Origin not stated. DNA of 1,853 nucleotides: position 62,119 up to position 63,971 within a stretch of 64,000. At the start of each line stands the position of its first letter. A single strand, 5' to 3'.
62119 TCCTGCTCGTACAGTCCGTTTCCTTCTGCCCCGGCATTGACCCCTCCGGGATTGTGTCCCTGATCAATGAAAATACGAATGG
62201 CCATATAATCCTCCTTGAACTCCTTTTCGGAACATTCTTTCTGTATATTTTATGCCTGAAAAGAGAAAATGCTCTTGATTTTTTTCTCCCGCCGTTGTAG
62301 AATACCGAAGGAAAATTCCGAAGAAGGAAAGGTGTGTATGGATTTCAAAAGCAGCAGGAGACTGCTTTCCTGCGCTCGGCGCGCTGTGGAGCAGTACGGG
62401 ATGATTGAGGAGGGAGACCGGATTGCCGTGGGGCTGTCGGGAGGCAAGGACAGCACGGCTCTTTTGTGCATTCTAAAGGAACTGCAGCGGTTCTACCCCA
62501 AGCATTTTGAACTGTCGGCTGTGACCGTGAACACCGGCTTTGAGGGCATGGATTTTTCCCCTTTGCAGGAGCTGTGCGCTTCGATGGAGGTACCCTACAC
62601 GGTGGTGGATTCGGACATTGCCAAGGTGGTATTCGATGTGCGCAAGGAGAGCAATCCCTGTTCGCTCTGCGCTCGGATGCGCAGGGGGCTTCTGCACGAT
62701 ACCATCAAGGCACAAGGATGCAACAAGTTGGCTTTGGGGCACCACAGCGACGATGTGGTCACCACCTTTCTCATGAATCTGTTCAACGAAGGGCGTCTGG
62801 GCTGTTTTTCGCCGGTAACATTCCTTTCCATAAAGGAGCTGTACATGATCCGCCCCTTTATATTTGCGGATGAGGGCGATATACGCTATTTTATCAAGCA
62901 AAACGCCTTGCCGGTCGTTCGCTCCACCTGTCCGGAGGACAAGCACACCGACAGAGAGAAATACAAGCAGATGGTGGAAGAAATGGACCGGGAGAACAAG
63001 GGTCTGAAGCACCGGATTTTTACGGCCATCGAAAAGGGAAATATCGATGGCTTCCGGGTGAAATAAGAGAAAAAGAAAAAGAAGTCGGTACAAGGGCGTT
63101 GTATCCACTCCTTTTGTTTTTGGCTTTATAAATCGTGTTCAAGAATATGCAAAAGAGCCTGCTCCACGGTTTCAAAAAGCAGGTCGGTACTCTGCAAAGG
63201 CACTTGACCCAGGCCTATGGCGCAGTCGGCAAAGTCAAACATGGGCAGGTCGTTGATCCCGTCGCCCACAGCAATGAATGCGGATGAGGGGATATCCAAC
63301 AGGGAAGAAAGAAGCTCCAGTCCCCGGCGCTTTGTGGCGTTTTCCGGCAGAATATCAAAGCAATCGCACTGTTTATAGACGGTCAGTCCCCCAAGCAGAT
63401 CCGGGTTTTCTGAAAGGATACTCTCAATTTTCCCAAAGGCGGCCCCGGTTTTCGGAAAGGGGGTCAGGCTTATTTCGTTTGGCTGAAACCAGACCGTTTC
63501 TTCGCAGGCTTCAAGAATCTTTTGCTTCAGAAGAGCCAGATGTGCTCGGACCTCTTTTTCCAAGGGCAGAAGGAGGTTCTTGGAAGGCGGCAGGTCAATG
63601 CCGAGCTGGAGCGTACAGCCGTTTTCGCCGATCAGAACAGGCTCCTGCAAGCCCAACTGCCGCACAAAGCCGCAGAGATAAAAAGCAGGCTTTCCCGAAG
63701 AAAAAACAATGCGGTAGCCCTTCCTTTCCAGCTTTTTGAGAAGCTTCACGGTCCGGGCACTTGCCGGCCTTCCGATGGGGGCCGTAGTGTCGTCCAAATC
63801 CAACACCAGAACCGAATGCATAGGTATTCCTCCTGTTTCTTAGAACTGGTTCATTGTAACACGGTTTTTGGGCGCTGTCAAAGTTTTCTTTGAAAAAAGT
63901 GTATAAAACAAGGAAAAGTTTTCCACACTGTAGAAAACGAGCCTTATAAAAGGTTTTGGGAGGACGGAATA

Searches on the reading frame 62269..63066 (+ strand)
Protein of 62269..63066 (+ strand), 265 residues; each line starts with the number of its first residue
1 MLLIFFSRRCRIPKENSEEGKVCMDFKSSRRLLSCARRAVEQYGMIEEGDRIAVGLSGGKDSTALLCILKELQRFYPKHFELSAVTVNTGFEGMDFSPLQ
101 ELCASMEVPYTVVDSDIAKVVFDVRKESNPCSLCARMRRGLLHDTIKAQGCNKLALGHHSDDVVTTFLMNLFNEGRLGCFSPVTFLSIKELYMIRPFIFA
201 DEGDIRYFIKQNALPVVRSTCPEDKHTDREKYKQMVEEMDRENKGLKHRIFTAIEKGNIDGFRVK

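Call 44: search_protein_families(library=pfam, proteins=[window:62269-63066:+], max_evalue=0.00001)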
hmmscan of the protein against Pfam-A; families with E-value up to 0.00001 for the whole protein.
window:62269-63066:+ (265 aa): 1 family
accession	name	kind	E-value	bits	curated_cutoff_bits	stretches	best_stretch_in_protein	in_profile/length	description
PF01171.26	ATP_bind_3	-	4.2e-18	66.1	27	1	52-225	2-172/182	PP-loop family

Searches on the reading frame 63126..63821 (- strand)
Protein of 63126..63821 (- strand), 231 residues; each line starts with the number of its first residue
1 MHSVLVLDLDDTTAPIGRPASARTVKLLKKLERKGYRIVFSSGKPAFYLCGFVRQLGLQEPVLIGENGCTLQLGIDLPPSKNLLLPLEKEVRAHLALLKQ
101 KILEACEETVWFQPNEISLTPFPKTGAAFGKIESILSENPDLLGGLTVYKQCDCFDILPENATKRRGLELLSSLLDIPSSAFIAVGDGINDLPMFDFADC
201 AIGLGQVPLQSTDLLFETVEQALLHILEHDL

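Call 44: search_protein_families(library=pfam, proteins=[window:63126-63821:-], max_evalue=0.00001)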
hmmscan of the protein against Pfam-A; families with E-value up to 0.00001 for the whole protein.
window:63126-63821:- (231 aa): 2 families
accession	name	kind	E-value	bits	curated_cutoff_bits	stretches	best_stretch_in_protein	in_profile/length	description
PF08282.18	Hydrolase_3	-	1.4e-19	71.3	20.9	2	146-205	170-229/255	haloacid dehalogenase-like hydrolase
PF05116.19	S6PP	-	8.8e-10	39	20.3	1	3-196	3-198/247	Sucrose-6F-phosphate phosphohydrolase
